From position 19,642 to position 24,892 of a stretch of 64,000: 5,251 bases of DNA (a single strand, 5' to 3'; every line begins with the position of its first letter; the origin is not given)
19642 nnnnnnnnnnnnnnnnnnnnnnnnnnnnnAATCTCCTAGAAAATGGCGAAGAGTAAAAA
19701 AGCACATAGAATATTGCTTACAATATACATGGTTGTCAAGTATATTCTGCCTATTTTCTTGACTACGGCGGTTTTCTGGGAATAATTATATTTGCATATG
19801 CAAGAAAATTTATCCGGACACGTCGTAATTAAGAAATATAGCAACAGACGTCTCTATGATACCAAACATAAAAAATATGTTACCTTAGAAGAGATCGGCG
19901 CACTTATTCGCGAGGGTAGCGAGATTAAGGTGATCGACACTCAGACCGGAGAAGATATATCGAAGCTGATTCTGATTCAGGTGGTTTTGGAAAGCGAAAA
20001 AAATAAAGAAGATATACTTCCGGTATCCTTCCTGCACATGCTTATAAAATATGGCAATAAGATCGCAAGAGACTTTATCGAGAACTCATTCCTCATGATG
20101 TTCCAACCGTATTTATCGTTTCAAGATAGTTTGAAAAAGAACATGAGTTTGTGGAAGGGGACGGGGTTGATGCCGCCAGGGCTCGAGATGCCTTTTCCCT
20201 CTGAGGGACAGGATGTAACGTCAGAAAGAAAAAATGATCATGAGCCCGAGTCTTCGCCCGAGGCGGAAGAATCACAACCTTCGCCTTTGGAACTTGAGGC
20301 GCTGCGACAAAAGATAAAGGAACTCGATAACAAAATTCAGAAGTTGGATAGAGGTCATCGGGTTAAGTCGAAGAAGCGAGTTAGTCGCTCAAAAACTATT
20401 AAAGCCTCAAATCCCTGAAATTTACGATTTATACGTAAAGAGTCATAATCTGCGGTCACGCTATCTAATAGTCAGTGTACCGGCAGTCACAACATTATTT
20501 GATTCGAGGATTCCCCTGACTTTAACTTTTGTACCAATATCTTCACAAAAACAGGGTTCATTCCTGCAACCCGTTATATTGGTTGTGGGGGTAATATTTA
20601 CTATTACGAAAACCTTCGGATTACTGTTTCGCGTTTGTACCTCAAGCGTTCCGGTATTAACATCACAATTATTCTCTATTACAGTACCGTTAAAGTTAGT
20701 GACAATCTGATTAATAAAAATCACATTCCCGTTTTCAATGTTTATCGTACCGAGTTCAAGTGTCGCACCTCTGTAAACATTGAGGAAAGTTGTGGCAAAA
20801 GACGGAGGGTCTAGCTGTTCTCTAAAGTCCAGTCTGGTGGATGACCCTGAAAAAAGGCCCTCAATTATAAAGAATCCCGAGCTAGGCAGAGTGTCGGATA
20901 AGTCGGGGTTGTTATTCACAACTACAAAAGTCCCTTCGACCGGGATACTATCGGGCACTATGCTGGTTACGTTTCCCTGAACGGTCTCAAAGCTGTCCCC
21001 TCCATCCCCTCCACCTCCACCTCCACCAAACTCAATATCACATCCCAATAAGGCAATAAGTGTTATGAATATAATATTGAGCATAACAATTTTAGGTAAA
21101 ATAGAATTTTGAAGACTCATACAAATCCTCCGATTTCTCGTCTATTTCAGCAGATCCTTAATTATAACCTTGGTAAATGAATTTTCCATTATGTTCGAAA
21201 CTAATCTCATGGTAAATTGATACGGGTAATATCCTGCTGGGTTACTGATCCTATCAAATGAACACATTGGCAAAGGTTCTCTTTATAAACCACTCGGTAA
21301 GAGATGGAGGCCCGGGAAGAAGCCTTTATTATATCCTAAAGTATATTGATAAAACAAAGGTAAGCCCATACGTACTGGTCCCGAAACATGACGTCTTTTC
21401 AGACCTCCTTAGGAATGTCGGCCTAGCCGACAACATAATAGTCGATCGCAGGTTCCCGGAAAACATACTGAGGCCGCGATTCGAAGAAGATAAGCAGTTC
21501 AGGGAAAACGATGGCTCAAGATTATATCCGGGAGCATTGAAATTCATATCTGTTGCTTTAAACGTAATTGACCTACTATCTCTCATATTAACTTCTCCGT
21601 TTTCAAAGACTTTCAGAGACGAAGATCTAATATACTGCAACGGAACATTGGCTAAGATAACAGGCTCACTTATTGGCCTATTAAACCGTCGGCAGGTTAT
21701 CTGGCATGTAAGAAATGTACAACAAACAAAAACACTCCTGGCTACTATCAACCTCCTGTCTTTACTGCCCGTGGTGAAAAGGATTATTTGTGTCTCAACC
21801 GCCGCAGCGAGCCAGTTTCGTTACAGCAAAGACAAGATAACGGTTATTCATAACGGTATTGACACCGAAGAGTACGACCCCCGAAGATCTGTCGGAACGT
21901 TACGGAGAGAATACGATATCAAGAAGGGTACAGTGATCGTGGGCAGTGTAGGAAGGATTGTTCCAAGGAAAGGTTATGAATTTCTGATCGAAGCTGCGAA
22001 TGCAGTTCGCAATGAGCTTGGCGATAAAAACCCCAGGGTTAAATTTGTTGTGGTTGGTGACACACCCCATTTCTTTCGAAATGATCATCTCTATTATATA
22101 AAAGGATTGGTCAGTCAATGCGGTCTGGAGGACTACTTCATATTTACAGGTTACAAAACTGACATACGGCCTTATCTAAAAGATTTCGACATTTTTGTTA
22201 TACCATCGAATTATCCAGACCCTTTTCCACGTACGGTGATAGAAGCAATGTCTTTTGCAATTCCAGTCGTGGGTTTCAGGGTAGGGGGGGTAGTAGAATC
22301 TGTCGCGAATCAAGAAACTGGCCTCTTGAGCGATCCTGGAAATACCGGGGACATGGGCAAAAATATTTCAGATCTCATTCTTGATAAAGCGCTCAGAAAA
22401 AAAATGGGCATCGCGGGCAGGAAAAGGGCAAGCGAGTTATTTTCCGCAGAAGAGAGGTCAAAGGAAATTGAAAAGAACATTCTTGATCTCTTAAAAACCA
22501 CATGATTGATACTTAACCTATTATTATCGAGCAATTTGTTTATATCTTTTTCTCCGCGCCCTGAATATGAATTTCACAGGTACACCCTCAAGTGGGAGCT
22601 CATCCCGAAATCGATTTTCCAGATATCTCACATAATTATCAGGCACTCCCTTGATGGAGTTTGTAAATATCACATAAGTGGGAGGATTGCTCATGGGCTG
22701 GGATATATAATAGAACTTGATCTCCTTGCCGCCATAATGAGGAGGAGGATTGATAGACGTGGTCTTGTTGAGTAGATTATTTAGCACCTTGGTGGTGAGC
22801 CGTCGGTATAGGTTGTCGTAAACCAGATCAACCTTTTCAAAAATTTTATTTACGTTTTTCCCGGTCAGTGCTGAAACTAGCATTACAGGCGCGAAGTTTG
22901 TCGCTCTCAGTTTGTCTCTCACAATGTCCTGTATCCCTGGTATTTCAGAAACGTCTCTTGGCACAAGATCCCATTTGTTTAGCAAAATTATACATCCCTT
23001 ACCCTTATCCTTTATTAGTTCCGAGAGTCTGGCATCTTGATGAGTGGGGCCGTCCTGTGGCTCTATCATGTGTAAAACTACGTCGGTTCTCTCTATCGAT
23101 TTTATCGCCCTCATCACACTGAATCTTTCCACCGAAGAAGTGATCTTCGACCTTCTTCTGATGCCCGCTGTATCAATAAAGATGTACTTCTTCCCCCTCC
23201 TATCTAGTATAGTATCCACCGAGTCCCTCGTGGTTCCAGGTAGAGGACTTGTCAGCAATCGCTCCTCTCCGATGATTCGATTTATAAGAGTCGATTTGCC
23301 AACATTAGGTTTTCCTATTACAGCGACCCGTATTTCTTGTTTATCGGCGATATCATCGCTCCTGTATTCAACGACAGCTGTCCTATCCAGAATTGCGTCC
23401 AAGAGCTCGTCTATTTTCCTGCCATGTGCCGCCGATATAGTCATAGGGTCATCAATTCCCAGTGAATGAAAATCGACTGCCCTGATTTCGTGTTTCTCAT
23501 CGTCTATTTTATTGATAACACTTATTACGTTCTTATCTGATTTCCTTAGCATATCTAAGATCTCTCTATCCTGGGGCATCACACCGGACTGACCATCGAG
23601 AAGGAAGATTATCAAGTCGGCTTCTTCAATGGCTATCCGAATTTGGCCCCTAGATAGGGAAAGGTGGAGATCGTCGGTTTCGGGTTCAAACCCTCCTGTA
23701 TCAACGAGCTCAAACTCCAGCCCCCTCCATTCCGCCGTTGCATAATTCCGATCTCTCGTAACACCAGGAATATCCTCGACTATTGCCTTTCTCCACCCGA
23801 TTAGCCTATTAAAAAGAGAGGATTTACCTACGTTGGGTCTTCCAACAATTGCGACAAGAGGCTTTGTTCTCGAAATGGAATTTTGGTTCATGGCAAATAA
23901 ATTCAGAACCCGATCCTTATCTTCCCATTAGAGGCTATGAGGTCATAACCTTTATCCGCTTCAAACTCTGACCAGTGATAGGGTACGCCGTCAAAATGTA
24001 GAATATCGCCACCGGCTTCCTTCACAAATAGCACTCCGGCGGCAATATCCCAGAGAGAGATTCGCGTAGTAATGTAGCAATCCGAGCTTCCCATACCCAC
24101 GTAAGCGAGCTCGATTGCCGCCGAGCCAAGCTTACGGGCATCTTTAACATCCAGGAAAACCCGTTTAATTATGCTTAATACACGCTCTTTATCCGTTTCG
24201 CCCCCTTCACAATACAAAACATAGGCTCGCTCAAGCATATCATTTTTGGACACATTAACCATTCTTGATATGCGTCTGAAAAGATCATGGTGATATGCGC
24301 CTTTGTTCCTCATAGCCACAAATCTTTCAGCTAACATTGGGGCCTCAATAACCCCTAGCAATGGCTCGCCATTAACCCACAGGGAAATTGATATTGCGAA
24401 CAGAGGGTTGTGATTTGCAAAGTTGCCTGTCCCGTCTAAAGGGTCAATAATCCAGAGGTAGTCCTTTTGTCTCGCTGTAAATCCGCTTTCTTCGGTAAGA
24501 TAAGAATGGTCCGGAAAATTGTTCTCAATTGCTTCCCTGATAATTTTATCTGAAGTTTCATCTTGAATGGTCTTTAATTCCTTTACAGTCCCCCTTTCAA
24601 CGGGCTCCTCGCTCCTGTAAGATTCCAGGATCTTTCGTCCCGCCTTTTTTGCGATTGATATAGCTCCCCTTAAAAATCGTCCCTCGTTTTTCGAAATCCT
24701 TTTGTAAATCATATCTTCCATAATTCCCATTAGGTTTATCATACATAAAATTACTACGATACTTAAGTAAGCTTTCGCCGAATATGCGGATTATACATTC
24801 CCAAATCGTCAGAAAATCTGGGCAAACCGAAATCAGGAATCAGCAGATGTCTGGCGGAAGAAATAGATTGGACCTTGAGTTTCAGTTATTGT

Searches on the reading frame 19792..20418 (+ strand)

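Call 47: search_protein_families(library=pfam, proteins=[window:19792-20418:+], max_evalue=0.00001)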
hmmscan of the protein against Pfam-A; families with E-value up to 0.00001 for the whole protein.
window:19792-20418:+ (208 aa): 1 family
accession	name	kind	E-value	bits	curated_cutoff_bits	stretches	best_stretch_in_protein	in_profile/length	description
PF07879.16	PHB_acc_N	-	1.5e-25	89.5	25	1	12-71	1-60/61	PHB/PHA accumulation regulator DNA-binding domain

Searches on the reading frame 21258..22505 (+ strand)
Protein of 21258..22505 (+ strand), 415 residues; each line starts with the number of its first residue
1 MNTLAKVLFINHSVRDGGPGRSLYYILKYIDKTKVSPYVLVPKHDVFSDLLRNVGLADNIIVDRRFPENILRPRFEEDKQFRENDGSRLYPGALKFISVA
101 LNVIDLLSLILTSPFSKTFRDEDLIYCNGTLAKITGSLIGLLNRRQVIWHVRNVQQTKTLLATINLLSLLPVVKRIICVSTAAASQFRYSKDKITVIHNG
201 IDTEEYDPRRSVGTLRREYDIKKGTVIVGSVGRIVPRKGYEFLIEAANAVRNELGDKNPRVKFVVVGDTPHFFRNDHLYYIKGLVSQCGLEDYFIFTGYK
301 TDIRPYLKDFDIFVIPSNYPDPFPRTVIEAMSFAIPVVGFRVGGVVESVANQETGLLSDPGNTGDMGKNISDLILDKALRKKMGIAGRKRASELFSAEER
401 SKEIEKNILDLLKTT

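Call 47: search_protein_families(library=pfam, proteins=[window:21258-22505:+], max_evalue=0.00001)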
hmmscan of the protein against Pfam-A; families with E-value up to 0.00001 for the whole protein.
window:21258-22505:+ (415 aa): 3 families
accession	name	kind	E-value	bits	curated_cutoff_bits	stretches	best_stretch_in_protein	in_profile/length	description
PF00534.26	Glycos_transf_1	-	4.2e-35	121.2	26.4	1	215-390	5-172/172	Glycosyl transferases group 1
PF13692.12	Glyco_trans_1_4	-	1.7e-28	100.1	27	1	227-375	3-141/142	Glycosyl transferases group 1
PF13439.12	Glyco_transf_4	-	1.4e-07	32.1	28.5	0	168-205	129-170/170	Glycosyltransferase Family 4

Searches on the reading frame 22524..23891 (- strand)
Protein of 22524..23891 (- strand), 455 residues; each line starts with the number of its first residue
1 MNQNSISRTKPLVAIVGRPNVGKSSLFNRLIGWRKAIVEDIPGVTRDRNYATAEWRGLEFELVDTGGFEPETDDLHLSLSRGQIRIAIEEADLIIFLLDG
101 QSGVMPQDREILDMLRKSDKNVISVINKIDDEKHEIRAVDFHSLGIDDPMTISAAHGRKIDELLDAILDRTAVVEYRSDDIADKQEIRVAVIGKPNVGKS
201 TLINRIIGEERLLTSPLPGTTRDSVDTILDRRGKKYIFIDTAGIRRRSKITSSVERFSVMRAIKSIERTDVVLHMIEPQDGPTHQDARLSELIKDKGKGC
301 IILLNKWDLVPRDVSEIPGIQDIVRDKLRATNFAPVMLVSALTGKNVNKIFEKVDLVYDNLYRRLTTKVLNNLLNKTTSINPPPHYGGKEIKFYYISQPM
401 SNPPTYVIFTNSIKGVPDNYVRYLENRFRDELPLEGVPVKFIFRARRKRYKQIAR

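Call 48: search_protein_families(library=pfam, proteins=[window:22524-23891:-], max_evalue=0.00001)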
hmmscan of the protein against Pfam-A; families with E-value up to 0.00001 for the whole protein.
window:22524-23891:- (455 aa): 9 families
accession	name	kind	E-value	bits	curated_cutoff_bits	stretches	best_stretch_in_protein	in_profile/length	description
PF01926.29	MMR_HSR1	-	1.1e-60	203.2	21.9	2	13-128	2-113/113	50S ribosome-binding GTPase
PF14714.11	KH_dom-like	-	2.1e-26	92.4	27.3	1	364-444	1-81/81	KH-domain-like of EngA bacterial GTPase enzymes, C-terminal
PF02421.24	FeoB_N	-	2.1e-25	89.5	27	2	13-167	3-156/156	Ferrous iron transport protein B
PF00009.33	GTP_EFTU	-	3e-24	86.1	26.5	2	39-169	50-184/188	Elongation factor Tu GTP binding domain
PF00350.29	Dynamin_N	-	7.5e-14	52.5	27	0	189-222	1-34/168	Dynamin family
PF03193.22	RsgA_GTPase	-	3.2e-11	43.8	30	0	188-217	108-137/174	RsgA GTPase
PF04548.22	AIG1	-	8.4e-08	32.2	27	0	188-288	2-102/212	AIG1 family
PF08477.19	Roc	-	4.1e-06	27.5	27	0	188-211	1-24/119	Ras of Complex, Roc, domain of DAPkinase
PF00071.28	Ras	-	4.1e-06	26.9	21.6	0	189-354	2-156/162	Ras family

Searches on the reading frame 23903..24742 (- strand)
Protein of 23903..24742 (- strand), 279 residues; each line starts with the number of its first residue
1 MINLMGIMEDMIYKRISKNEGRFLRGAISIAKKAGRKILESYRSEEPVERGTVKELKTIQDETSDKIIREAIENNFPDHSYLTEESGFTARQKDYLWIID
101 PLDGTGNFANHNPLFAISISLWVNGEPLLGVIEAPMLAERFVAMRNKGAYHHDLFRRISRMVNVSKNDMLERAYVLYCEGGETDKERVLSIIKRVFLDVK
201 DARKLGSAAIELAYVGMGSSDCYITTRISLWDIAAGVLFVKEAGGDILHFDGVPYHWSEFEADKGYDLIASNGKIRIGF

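Call 48: search_protein_families(library=pfam, proteins=[window:23903-24742:-], max_evalue=0.00001)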
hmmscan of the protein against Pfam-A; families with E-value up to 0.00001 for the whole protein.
window:23903-24742:- (279 aa): 1 family
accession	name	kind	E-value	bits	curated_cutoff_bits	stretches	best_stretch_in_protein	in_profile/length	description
PF00459.30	Inositol_P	-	1.3e-51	176.1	27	1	24-255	6-243/271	Inositol monophosphatase family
